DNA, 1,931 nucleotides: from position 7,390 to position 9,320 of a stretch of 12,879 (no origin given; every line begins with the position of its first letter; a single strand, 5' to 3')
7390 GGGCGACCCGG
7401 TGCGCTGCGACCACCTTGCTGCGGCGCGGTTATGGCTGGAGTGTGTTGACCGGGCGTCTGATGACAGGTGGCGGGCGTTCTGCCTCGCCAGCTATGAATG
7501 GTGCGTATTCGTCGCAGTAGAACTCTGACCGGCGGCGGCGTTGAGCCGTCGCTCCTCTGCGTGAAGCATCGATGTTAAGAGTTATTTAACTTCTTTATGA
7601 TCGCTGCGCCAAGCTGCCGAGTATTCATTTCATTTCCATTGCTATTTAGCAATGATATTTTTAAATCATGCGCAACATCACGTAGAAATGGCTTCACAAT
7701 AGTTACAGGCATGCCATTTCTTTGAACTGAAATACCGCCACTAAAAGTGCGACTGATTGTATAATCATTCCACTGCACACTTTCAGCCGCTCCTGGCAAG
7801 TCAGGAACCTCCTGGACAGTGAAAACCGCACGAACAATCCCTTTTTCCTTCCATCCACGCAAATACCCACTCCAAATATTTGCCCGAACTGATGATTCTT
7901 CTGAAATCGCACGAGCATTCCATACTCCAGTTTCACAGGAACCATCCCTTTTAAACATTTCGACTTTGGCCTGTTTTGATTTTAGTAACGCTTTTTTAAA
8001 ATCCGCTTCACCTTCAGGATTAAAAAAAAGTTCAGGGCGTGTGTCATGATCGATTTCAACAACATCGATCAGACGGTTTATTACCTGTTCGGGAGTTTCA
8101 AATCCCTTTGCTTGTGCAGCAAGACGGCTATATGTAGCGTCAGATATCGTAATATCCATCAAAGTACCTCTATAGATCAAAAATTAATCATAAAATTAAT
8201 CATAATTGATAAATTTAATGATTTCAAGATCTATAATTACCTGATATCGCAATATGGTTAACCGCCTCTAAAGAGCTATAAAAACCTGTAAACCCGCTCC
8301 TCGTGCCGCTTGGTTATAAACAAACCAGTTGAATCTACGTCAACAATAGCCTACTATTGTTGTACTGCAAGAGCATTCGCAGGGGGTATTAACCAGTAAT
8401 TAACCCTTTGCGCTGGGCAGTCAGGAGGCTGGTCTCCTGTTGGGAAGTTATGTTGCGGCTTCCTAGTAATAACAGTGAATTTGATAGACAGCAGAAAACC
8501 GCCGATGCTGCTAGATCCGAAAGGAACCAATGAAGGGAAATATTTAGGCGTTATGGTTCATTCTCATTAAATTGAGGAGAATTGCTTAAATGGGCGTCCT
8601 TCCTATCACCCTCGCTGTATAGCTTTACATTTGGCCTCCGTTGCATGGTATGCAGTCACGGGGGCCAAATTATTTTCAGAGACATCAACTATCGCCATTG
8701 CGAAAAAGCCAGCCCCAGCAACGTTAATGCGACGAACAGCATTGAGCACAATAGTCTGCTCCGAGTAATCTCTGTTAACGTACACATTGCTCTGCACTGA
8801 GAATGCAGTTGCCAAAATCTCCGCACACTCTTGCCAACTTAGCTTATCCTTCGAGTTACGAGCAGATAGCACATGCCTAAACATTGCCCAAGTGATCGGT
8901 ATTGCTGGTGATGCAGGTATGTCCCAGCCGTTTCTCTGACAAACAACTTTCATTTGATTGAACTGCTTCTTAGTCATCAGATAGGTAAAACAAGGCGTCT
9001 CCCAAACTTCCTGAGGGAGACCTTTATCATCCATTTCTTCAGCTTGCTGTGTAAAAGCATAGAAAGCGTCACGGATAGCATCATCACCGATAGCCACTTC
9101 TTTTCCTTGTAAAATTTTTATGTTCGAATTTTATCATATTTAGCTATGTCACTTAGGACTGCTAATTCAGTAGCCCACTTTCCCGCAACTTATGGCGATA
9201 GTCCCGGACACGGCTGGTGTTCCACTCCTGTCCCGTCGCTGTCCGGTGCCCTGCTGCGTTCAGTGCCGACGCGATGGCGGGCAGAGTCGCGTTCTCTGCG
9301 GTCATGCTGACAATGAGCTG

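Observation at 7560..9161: AT-rich two-gene cargo island inserted between the primase and helicase/ori modules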

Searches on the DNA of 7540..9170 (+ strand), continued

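Call 83: search_dna_similar(query=window:8325-8470:+, collection=plasmids, mode=distant, max_rows=40, rows=spread, max_evalue=0.001)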
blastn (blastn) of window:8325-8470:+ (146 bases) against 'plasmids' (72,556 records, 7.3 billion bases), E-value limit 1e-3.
Records with a match: 67; places in all: 69; records where one place covers at least 80% of the query: 6.
Best place of each record, by identity: >=99% 3; 95-99% 2; 90-95% 11; 80-90% 32; 60-80% 19.
By first word of the organism name: Escherichia 30; Aeromonas 11; Salmonella 9; Klebsiella 5; Citrobacter 3; Enterobacter 3; Serratia 3; Kosakonia 1; Pantoea 1; Yersinia 1.
By predicted mobility (MOB-suite, as given by PLSDB): mobilizable 31; non-mobilizable 22; conjugative 14.
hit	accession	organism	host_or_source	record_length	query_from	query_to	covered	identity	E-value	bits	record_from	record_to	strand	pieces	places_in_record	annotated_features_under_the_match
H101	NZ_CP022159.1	Escherichia coli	water,wastewater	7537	1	146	100%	100.0%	2e-68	264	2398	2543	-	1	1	none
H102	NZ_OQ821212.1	Citrobacter freundii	-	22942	1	146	100%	100.0%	2e-68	264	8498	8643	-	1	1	none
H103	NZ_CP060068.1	Escherichia coli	Homo sapiens,isolate,feces from healthy ...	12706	1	146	100%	98.6%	1e-65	255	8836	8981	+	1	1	none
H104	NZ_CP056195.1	Klebsiella pneumoniae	culture,Freshwater sample from ...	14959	12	146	92%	91.1%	3e-46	190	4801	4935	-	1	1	none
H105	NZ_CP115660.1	Kosakonia oryzendophytica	cell culture,oilfield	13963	12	119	74%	93.5%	5e-38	164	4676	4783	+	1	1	none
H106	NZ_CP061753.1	Escherichia coli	Ovis aries,Isolate,finished sheep/lamb ...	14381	12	119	74%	93.5%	5e-38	164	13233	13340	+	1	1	none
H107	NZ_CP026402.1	Escherichia coli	-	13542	18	119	70%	94.1%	2e-36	158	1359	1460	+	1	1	none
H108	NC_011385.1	Klebsiella pneumoniae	-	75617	18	119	70%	94.1%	2e-36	158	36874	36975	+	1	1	none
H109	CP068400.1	Serratia marcescens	Homo sapiens,blood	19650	18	119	70%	94.1%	2e-36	158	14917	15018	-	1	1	none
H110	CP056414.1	Escherichia coli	culture,Wastewater effluent sample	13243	18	119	70%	94.1%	2e-36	158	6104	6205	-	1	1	record has no annotation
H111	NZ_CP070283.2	Escherichia albertii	Yunnan,Bat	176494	18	126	75%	78.0%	9e-16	90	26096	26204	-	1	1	none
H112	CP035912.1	Klebsiella pneumoniae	Homo sapiens,blood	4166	32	126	65%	82.1%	2e-17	96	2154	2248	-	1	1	none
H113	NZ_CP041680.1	Escherichia coli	Homo sapiens,rectum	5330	32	126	65%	82.1%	2e-17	96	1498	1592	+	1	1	none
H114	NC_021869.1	Salmonella enterica subsp. enterica serovar Heidelberg str. ...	-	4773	32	126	65%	82.1%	2e-17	96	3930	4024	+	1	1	none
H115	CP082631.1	Salmonella enterica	ground turkey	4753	32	126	65%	82.1%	2e-17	96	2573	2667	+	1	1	none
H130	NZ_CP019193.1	Salmonella enterica subsp. enterica serovar Rubislaw str. ...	-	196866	23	126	71%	74.0%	1e-8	67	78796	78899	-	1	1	none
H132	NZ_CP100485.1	Klebsiella grimontii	Gallus gallus domesticus,whole ...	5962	32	126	65%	80.0%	1e-14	87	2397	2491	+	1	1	none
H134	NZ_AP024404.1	Aeromonas caviae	-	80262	33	109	53%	77.9%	1e-7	64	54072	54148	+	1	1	none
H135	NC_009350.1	Aeromonas salmonicida subsp. salmonicida A449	-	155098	41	109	47%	79.7%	1e-7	63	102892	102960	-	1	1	none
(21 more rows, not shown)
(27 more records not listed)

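Call 84: get_annotated_region(hit=H108, flank=1500)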
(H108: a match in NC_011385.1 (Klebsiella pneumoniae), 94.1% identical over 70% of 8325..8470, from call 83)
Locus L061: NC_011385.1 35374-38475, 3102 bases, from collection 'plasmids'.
description: Klebsiella pneumoniae plasmid 12, complete sequence
organism: Klebsiella pneumoniae (NCBI taxid 573)
taxonomy: Bacteria; Pseudomonadota; Gammaproteobacteria; Enterobacterales; Enterobacteriaceae; Klebsiella; Klebsiella pneumoniae
host: -; source: -; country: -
typing (MOB-suite, as given by PLSDB): conjugative; replicon IncN; relaxase MOBF; mating-pair formation MPF_T
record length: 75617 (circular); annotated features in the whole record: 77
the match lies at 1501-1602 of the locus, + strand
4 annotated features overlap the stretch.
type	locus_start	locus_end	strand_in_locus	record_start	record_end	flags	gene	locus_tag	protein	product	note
CDS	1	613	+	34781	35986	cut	-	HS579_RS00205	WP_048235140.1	ATPase AAA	-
CDS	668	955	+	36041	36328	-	-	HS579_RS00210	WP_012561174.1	hypothetical protein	-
CDS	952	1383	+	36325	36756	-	-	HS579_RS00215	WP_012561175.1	hypothetical protein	-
CDS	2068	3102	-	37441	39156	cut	tnpR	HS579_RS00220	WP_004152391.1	Tn3-like element Tn4401 family resolvase TnpR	-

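Call 85: get_annotated_region(hit=H111, flank=1500)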
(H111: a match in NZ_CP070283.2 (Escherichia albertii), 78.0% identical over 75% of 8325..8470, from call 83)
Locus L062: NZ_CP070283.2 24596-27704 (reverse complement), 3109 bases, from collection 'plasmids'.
description: Escherichia albertii strain Sample 170 plasmid pESA135_2, complete sequence
organism: Escherichia albertii (NCBI taxid 208962)
taxonomy: Bacteria; Pseudomonadota; Gammaproteobacteria; Enterobacterales; Enterobacteriaceae; Escherichia; Escherichia albertii
host: -; source: Yunnan,Bat; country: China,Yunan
typing (MOB-suite, as given by PLSDB): conjugative; replicon IncFIC,IncI1; relaxase MOBF,MOBF; mating-pair formation MPF_F
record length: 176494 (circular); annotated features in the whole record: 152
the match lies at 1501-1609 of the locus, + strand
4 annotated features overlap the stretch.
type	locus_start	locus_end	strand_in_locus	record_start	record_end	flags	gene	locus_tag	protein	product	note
CDS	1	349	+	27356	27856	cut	-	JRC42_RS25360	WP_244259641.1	3'-5' exonuclease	-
CDS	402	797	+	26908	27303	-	-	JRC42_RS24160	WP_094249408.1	hypothetical protein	-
CDS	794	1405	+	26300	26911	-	-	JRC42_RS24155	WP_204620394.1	DUF2913 family protein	-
CDS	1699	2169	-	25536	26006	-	-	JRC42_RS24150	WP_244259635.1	hypothetical protein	-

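Call 86: get_annotated_region(hit=H130, flank=1500)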
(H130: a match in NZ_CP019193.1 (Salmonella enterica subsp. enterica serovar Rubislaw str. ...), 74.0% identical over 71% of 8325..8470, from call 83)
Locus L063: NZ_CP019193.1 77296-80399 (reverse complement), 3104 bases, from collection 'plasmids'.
description: Salmonella enterica subsp. enterica serovar Rubislaw str. ATCC 10717 plasmid pATCC10717, complete sequence
organism: Salmonella enterica subsp. enterica serovar Rubislaw str. ATCC 10717 (NCBI taxid 938143)
taxonomy: Bacteria; Pseudomonadota; Gammaproteobacteria; Enterobacterales; Enterobacteriaceae; Salmonella; Salmonella enterica; Salmonella enterica subsp. enterica serovar Rubislaw str. ATCC 10717
host: -; source: -; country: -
typing (MOB-suite, as given by PLSDB): mobilizable; replicon IncFIB; relaxase MOBP
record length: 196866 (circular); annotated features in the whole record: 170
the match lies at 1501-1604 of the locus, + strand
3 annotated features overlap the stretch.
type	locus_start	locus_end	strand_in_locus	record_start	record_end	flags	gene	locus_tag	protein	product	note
CDS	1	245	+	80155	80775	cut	-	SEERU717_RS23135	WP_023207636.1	DUF2913 family protein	-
CDS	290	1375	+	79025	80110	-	-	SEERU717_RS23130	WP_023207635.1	hypothetical protein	-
CDS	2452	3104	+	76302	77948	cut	-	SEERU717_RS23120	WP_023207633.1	ShlB/FhaC/HecB family hemolysin secretion/activation protein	GO:0006811 - monoatomic ion transport [Evidence IEA]; GO:0015031 - protein transport [Evidence IEA]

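Call 87: get_annotated_region(hit=H135, flank=1500)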
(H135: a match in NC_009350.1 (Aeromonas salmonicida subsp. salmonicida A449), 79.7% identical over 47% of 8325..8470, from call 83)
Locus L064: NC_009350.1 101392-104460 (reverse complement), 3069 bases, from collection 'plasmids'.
description: Aeromonas salmonicida subsp. salmonicida A449 plasmid 5, complete sequence
organism: Aeromonas salmonicida subsp. salmonicida A449 (NCBI taxid 382245)
taxonomy: Bacteria; Pseudomonadota; Gammaproteobacteria; Aeromonadales; Aeromonadaceae; Aeromonas; Aeromonas salmonicida; Aeromonas salmonicida subsp. salmonicida A449
host: -; source: -; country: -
typing (MOB-suite, as given by PLSDB): conjugative; replicon rep_cluster_1169; relaxase MOBF; mating-pair formation MPF_F
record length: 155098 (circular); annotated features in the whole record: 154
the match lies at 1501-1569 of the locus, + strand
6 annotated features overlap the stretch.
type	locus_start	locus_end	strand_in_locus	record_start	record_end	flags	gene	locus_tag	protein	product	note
CDS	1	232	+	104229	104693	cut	-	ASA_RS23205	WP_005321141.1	hypothetical protein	-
CDS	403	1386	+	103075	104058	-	-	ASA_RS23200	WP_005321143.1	hypothetical protein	-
CDS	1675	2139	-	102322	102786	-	-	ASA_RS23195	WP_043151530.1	hypothetical protein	-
CDS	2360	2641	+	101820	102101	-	-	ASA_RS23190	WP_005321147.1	hypothetical protein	-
CDS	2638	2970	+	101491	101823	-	-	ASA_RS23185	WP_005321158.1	type II toxin-antitoxin system RelE/ParE family toxin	-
CDS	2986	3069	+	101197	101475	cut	-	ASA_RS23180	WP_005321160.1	hypothetical protein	-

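Call 88: get_annotated_region(hit=H132, flank=1500)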
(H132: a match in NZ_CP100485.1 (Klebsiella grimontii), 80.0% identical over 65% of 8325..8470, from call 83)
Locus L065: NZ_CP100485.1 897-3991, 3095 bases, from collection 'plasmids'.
description: Klebsiella grimontii strain LH87-a plasmid pLH87-a-C, complete sequence
organism: Klebsiella grimontii (NCBI taxid 2058152)
taxonomy: Bacteria; Pseudomonadota; Gammaproteobacteria; Enterobacterales; Enterobacteriaceae; Klebsiella; Klebsiella grimontii
host: -; source: Gallus gallus domesticus,whole organism,pooled poultry feces; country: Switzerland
typing (MOB-suite, as given by PLSDB): non-mobilizable
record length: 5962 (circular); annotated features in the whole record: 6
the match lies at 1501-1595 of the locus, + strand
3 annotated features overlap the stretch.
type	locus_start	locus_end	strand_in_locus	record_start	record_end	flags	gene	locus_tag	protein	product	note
CDS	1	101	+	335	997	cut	-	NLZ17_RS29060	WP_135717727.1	inovirus-type Gp2 protein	-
CDS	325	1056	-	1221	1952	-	-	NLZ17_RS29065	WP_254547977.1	recombinase family protein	GO:0006310 - DNA recombination [Evidence IEA]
CDS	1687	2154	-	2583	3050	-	-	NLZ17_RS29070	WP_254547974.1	hypothetical protein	-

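Call 89: get_annotated_region(hit=H134, flank=1500)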
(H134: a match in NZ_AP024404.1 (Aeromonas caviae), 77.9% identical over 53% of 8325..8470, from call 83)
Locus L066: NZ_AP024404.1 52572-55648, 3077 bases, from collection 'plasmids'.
description: Aeromonas caviae strain KAM376 plasmid pKAM376_2, complete sequence
organism: Aeromonas caviae (NCBI taxid 648)
taxonomy: Bacteria; Pseudomonadota; Gammaproteobacteria; Aeromonadales; Aeromonadaceae; Aeromonas; Aeromonas caviae
host: -; source: -; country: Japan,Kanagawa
typing (MOB-suite, as given by PLSDB): non-mobilizable; replicon rep_cluster_1169
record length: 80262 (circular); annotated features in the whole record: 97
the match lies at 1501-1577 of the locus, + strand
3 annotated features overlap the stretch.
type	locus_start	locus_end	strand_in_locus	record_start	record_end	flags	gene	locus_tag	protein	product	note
CDS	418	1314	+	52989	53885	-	-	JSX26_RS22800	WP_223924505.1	hypothetical protein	-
CDS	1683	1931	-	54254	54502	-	-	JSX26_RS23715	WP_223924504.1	hypothetical protein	-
CDS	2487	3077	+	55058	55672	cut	-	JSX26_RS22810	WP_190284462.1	hypothetical protein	-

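Call 123: build_rna_model(alignment_id=A9)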
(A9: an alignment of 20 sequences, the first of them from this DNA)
Model R2 built from alignment A9 (20 sequences, 165 columns); structure: RNAalifold consensus.
model positions 141; base pairs 38; branch points 2; effective number of sequences 1.93; information 0.59 bits per position. Calibrated on 0.2 Mb of random sequence (short: E-values are rough).
structure used (alignment columns):
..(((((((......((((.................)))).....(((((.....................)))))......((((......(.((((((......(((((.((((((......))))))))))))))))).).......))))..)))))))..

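Call 124: search_with_rna_model(model_id=R2, sources=[window, L001, L002, L006, L007, L008, L009, L010, L011, L012, L013, L014, L015, L016, L025, L026, L027, L028, L029, L030, L031, L033, L035, L036, L037, L053, L056, L061, L062, L063, L064, L065, L066, L067, L068, L069, L070, L071, L072, L073, L074, L075, L076, L077, L078, L079, L080, L081, L082, L083, L084, L085, L086, L087, L088, L089, L090, L091, L092, L093, L094, L095, L096, L097, L098, L099], max_evalue=0.01)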
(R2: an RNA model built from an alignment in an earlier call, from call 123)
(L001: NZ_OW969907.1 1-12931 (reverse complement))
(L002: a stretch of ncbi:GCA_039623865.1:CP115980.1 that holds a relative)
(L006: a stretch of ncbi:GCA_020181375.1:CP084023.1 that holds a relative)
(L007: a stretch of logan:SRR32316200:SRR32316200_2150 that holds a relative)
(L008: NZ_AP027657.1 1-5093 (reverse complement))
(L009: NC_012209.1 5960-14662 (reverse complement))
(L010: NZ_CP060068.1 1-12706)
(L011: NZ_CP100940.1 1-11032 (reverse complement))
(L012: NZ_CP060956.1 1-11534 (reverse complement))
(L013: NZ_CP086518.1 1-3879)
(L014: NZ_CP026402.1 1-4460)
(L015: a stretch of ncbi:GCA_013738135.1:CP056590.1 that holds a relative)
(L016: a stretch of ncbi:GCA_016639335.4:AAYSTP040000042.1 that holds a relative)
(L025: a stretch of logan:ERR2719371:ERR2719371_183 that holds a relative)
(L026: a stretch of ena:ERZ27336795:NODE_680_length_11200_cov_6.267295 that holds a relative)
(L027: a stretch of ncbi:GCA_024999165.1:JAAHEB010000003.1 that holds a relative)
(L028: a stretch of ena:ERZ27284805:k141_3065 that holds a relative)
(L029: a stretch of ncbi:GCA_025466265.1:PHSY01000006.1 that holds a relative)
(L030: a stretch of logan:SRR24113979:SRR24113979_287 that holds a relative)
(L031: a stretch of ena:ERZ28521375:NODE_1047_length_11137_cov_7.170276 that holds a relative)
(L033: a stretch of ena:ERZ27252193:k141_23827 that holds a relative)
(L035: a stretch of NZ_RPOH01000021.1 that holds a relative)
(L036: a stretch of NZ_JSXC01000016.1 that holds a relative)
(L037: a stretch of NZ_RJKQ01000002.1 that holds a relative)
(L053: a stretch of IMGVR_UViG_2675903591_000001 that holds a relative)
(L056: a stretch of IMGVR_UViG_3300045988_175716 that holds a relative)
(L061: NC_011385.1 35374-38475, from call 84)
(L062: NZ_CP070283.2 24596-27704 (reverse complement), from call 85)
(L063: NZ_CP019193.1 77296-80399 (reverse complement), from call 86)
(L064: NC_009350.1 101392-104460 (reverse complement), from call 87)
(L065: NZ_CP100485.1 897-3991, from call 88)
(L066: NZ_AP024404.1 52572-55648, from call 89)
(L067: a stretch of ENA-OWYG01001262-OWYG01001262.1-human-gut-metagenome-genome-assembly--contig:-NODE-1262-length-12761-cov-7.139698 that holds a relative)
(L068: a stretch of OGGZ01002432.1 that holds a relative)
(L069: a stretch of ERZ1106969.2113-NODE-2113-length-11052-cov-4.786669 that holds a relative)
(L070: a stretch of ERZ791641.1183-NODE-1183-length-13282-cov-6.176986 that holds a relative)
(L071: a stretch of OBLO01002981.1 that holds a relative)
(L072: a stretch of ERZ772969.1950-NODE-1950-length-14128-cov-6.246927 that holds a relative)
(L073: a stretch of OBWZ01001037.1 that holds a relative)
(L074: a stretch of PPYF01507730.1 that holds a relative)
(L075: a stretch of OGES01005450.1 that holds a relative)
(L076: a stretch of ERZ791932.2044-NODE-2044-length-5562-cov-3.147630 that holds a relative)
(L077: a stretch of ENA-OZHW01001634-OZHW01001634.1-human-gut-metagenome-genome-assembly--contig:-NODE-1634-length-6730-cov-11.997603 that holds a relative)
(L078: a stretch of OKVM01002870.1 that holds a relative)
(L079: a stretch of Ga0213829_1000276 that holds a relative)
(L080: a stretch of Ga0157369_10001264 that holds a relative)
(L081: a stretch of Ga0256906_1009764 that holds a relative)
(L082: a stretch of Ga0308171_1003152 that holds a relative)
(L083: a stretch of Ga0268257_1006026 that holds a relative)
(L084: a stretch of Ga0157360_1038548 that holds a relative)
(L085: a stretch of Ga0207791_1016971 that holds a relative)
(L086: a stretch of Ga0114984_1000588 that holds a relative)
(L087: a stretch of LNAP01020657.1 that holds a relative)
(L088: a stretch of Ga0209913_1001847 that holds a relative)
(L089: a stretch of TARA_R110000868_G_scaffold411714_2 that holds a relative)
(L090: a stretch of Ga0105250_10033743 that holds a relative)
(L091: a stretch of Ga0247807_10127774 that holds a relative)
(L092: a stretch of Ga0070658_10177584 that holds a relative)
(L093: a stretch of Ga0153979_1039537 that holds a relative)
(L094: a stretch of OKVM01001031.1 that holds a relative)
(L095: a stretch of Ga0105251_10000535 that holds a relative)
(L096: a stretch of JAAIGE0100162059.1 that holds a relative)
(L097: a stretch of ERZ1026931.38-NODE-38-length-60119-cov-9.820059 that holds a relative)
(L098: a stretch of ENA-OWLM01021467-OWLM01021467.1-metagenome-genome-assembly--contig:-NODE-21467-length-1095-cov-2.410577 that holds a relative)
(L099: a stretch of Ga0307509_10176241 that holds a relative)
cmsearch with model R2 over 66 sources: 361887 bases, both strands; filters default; matches with E-value up to 0.01: 41.
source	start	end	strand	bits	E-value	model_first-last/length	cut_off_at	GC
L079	2015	2155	-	136.5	1.1e-28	1-141/141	no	0.53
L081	484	624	-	136.5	1.1e-28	1-141/141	no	0.53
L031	4515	4655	-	134.6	3e-28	1-141/141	no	0.49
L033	3218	3358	-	134.6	3e-28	1-141/141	no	0.49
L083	2016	2168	-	133.3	6e-28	1-141/141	no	0.48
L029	4499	4638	-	133.1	6.4e-28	1-141/141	no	0.51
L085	1951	2098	-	132.7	8e-28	1-141/141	no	0.55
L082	2012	2152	-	131.9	1.2e-27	1-141/141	no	0.52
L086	1989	2135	-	131.3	1.7e-27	1-141/141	no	0.53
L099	200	345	-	131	2e-27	1-141/141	no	0.56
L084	1011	1150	-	130.4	2.8e-27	1-141/141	no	0.53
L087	1688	1833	-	130.1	3.2e-27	1-141/141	no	0.57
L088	1989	2135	-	127.4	1.3e-26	1-141/141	no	0.54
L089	1992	2136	-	127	1.6e-26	1-141/141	no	0.52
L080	2015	2172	-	126.9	1.7e-26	1-141/141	no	0.5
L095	1980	2128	-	123.8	8.8e-26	1-141/141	no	0.54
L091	568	713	-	122.7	1.6e-25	1-141/141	no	0.54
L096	1082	1228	-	122.6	1.7e-25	1-141/141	no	0.56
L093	712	856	-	122.1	2.1e-25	1-141/141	no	0.54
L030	4508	4647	-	119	1.1e-24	1-141/141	no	0.51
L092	1389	1528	-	116.4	4.4e-24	1-141/141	no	0.54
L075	1823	1960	-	116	5.5e-24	1-141/141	no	0.46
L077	1985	2122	-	116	5.5e-24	1-141/141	no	0.46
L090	1714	1858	-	115.8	5.9e-24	1-141/141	no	0.55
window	8481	8609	+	107.5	4.7e-22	1-141/141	no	0.42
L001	10907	11035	+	107.5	4.7e-22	1-141/141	no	0.42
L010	8992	9120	+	107.5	4.7e-22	1-141/141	no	0.42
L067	1294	1422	-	107.5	4.7e-22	1-141/141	no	0.42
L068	1989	2117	-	107.5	4.7e-22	1-141/141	no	0.42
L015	4489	4617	-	107.2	5.6e-22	1-141/141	no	0.43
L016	4489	4617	-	107.2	5.6e-22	1-141/141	no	0.43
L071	1989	2117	-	107.2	5.6e-22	1-141/141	no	0.43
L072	1989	2117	-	107.2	5.6e-22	1-141/141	no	0.43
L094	158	286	-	107.2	5.6e-22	1-141/141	no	0.43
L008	3555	3692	+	106.7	7.1e-22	1-141/141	no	0.44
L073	1794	1931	-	106.7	7.1e-22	1-141/141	no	0.44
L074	1985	2122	-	106.7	7.1e-22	1-141/141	no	0.44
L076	1985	2108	-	105.8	1.1e-21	16-141/141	5'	0.47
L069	1989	2117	-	105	1.8e-21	1-141/141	no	0.43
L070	1989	2117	-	105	1.8e-21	1-141/141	no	0.43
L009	3076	3204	+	104.6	2.1e-21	1-141/141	no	0.41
